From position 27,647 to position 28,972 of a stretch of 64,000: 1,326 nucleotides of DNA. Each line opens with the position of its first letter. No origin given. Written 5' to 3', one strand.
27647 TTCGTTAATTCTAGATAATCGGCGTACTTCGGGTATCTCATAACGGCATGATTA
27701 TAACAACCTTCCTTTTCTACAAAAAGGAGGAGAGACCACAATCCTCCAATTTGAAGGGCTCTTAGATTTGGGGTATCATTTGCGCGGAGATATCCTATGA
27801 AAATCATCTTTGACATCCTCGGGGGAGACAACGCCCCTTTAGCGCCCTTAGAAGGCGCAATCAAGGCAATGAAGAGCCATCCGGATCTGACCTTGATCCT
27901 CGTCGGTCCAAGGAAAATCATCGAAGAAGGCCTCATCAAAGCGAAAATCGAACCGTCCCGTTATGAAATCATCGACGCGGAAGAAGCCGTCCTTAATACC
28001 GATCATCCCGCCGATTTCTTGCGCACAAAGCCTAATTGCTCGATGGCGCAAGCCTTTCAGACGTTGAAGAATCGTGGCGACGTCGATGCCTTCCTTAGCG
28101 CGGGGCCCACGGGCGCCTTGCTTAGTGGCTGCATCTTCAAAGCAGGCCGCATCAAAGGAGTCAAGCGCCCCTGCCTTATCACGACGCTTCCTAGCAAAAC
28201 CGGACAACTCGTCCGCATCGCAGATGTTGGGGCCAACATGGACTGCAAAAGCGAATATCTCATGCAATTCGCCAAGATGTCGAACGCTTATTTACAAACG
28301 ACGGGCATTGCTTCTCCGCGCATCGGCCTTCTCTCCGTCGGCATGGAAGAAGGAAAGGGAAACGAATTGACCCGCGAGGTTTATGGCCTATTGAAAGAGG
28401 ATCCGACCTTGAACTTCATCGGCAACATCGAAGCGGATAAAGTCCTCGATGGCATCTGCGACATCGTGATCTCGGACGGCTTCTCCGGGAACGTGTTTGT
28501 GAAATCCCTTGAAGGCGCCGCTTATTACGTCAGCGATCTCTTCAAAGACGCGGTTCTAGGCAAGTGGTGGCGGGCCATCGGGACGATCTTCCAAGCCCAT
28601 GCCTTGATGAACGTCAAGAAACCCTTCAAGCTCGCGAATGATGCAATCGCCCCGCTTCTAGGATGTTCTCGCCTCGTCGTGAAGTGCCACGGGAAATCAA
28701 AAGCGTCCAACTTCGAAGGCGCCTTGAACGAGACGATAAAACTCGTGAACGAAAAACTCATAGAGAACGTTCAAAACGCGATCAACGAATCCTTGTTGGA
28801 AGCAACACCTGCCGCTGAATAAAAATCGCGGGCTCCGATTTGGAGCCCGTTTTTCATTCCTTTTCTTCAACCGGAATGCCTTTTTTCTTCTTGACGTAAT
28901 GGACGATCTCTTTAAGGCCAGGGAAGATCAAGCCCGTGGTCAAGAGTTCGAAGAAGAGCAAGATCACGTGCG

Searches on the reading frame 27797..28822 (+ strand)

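Call 66: search_protein_families(library=pfam, proteins=[window:27797-28822:+], max_evalue=0.00001)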
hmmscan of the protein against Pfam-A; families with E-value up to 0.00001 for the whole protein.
window:27797-28822:+ (341 aa): 1 family
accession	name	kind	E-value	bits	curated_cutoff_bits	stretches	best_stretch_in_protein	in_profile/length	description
PF02504.20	FA_synthesis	-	7.7e-78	262.3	29.1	1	1-322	1-322/324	Fatty acid synthesis protein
